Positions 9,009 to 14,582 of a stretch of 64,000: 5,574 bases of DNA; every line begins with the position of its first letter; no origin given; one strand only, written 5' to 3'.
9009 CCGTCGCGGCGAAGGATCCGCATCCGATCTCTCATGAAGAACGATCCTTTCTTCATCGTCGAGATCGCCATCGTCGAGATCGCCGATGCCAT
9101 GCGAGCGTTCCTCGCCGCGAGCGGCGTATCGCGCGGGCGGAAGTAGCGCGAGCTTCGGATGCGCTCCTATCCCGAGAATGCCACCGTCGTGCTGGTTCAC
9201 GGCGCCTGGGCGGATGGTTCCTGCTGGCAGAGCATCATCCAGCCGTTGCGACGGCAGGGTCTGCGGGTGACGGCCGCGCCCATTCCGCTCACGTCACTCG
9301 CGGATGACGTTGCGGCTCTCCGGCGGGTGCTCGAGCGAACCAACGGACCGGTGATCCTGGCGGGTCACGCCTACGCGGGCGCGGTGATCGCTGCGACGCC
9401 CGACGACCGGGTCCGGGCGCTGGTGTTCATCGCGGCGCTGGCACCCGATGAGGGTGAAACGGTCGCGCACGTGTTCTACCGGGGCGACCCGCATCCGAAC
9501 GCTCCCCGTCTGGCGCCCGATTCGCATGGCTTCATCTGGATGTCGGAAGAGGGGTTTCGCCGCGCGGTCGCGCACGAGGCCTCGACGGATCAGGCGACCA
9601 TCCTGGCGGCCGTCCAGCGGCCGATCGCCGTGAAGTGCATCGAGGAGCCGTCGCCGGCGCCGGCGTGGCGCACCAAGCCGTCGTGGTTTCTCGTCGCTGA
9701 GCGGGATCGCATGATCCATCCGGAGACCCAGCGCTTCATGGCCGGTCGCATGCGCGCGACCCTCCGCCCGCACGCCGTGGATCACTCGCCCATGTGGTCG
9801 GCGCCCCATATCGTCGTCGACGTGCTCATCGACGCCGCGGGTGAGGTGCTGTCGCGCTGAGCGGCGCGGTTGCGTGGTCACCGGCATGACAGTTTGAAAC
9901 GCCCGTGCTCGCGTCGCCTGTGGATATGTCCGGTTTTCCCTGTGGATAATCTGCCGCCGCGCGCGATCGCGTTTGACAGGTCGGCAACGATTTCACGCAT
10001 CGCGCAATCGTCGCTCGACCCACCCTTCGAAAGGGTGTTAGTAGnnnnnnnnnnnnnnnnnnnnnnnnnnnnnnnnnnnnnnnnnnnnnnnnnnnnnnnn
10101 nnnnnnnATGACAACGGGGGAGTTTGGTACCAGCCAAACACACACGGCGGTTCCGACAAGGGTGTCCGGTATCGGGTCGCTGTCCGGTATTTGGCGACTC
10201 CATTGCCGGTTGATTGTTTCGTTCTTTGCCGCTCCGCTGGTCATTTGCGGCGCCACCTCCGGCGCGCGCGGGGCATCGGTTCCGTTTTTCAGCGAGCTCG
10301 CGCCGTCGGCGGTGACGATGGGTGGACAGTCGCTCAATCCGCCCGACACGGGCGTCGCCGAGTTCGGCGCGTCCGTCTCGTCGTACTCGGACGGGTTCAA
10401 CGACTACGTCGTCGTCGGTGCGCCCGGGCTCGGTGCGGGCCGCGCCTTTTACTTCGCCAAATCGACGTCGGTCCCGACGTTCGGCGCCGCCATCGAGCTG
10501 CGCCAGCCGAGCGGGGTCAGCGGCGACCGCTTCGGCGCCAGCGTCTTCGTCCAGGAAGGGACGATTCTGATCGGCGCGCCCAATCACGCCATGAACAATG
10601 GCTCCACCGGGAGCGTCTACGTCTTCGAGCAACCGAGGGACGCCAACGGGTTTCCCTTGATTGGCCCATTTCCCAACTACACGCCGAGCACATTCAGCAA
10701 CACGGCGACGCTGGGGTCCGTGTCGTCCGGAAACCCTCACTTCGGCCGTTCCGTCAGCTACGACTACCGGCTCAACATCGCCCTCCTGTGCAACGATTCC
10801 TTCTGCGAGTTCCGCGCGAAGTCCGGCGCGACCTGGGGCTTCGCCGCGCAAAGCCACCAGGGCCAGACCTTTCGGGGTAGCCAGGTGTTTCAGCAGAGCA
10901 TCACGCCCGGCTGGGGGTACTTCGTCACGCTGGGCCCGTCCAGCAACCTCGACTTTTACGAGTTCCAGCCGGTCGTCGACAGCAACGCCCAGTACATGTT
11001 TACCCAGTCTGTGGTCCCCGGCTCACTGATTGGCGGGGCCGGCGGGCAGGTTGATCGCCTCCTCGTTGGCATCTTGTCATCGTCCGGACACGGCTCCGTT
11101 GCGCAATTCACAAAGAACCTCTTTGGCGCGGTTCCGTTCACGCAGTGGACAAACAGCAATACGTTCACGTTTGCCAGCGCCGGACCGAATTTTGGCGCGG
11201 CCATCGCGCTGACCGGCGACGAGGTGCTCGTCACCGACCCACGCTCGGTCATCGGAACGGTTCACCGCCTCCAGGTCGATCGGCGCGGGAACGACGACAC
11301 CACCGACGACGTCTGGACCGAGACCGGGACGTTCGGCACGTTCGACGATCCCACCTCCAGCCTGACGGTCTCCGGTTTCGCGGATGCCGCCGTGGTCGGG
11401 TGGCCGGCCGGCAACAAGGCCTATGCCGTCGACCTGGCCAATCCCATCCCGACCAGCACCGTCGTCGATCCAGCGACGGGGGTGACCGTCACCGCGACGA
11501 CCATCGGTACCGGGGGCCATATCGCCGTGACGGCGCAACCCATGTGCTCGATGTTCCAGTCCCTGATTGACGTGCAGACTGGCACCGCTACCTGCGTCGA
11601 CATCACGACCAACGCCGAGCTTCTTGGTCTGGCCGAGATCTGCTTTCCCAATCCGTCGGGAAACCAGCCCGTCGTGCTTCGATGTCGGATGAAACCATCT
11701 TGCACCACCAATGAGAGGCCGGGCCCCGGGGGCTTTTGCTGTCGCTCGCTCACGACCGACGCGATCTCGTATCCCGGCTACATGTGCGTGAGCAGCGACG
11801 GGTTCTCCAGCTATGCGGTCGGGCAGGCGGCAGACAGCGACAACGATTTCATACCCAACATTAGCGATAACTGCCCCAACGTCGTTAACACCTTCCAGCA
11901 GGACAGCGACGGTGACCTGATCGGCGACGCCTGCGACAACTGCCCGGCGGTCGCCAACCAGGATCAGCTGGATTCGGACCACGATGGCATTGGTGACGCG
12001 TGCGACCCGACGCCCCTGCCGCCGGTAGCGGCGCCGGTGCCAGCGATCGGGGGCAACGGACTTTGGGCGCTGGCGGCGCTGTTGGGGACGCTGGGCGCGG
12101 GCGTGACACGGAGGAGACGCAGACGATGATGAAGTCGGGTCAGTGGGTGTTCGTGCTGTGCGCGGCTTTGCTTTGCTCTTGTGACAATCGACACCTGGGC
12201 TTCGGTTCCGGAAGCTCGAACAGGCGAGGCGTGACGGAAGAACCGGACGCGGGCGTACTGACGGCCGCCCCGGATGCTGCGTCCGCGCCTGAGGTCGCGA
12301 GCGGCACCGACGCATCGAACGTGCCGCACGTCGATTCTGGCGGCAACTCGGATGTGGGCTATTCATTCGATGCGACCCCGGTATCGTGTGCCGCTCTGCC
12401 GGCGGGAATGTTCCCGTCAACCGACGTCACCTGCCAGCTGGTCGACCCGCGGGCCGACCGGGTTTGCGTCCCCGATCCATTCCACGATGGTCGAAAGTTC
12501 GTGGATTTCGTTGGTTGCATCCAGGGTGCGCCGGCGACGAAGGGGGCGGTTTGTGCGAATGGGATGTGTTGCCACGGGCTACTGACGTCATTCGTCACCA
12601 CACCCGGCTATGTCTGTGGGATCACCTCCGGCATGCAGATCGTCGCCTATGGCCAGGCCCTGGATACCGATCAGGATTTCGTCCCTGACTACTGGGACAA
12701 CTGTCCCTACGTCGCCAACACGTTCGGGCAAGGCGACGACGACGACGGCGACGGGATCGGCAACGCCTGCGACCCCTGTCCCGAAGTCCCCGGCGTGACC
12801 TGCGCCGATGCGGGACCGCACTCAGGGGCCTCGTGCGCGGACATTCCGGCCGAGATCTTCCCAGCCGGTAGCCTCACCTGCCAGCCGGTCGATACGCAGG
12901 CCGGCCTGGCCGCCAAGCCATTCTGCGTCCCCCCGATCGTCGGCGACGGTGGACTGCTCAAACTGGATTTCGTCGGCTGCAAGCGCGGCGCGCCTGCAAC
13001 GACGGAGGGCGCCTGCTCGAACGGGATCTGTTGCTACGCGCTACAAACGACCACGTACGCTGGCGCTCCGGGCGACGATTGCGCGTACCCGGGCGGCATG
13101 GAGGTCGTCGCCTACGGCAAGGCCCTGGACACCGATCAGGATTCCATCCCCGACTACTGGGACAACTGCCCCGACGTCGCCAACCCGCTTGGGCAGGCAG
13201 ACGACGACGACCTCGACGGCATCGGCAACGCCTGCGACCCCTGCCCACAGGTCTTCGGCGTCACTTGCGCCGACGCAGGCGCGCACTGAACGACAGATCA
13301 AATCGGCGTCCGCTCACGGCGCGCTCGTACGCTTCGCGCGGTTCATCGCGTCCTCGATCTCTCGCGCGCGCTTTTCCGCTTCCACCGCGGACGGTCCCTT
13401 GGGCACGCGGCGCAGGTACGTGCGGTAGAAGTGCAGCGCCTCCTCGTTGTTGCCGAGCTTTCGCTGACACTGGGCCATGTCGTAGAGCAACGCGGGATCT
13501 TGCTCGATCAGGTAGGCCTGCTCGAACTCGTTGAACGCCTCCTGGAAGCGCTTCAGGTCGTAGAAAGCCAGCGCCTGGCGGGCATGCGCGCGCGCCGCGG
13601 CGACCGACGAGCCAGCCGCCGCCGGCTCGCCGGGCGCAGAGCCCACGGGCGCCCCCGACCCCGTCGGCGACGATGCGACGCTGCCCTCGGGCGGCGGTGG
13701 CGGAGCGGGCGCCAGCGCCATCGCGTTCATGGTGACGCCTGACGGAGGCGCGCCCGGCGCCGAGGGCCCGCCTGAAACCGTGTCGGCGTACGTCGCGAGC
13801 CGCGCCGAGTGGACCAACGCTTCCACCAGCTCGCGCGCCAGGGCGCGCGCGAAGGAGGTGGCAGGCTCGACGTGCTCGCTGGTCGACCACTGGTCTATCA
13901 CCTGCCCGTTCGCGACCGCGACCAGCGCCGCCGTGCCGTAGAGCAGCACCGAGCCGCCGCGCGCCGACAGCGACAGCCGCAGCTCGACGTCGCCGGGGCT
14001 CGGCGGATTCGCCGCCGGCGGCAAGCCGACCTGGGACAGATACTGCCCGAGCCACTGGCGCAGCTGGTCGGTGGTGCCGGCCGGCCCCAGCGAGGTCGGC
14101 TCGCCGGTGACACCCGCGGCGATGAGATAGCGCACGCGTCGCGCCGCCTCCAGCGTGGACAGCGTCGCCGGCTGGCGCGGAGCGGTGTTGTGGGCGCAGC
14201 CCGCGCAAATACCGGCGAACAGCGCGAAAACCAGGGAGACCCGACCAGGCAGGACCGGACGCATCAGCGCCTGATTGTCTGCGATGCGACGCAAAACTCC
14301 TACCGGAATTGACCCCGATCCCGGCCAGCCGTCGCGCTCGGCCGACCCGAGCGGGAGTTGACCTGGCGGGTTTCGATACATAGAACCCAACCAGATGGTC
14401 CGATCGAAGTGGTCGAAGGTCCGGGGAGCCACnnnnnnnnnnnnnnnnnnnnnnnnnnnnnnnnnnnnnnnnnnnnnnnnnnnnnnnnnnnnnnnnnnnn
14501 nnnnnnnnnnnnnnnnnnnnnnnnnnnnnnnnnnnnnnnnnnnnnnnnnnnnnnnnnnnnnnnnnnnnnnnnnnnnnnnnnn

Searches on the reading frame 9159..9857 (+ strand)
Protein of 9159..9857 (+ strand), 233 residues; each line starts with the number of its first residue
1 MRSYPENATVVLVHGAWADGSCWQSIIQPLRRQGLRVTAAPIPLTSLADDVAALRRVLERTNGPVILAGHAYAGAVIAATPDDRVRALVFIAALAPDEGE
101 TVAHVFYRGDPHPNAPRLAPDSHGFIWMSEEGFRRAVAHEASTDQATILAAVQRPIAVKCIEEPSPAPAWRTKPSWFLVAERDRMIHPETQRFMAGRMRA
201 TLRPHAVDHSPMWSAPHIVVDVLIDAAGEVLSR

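Call 9: search_protein_families(library=pfam, proteins=[window:9159-9857:+], max_evalue=0.01)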
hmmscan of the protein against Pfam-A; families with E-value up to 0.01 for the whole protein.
window:9159-9857:+ (233 aa): 5 families
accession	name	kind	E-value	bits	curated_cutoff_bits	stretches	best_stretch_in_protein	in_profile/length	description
PF12697.13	Abhydrolase_6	-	1.2e-20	75.6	26.3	1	10-221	1-216/217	Alpha/beta hydrolase family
PF06821.19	Ser_hydrolase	-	0.00027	21.3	22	1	11-114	2-111/172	Serine hydrolase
PF12146.15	Hydrolase_4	-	0.0003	20.6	27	0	47-200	58-219/239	Serine aminopeptidase, S33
PF00561.26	Abhydrolase_1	-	0.0051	16.9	25.8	0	10-97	3-106/245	alpha/beta hydrolase fold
PF12695.13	Abhydrolase_5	-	0.0069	16.6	27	1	10-100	2-95/164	Alpha/beta hydrolase family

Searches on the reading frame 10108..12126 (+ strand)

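Call 9: search_protein_families(library=pfam, proteins=[window:10108-12126:+], max_evalue=0.01)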
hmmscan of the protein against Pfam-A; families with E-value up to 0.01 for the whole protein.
window:10108-12126:+ (673 aa): 3 families
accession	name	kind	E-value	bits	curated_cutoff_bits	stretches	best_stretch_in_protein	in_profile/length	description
PF14312.12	FG-GAP_2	-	4.2e-11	43.3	23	1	136-173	12-49/49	FG-GAP repeat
PF02412.23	TSP_3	-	9.9e-11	41.6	25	2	575-597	14-36/36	Thrombospondin type 3 repeat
PF01839.29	FG-GAP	-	0.00062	20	22.1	0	95-113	13-34/37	FG-GAP repeat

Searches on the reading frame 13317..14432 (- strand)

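Call 11: search_protein_families(library=pfam, proteins=[window:13317-14432:-], max_evalue=0.001)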
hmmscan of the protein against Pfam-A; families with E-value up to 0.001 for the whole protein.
window:13317-14432:- (372 aa): 7 families
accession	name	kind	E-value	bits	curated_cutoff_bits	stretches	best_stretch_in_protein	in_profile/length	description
PF07719.23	TPR_2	-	2.1e-07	31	27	0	314-344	2-32/34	Tetratricopeptide repeat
PF00515.34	TPR_1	-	3.6e-06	27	27.8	0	315-341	3-29/34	Tetratricopeptide repeat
PF14559.12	TPR_19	-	8.3e-06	26.5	25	1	293-346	4-58/68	Tetratricopeptide repeat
PF13181.12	TPR_8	-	0.00025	21.4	25.7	0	315-341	3-29/34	Tetratricopeptide repeat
PF13174.12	TPR_6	-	0.00034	21.5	26.3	0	316-345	3-32/33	Tetratricopeptide repeat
PF12895.13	ANAPC3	-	0.00066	20.4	27.2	0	286-336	29-79/82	Anaphase-promoting complex, cyclosome, subunit 3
PF13424.12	TPR_12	-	0.00069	20.2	30.1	0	280-342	3-74/77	Tetratricopeptide repeat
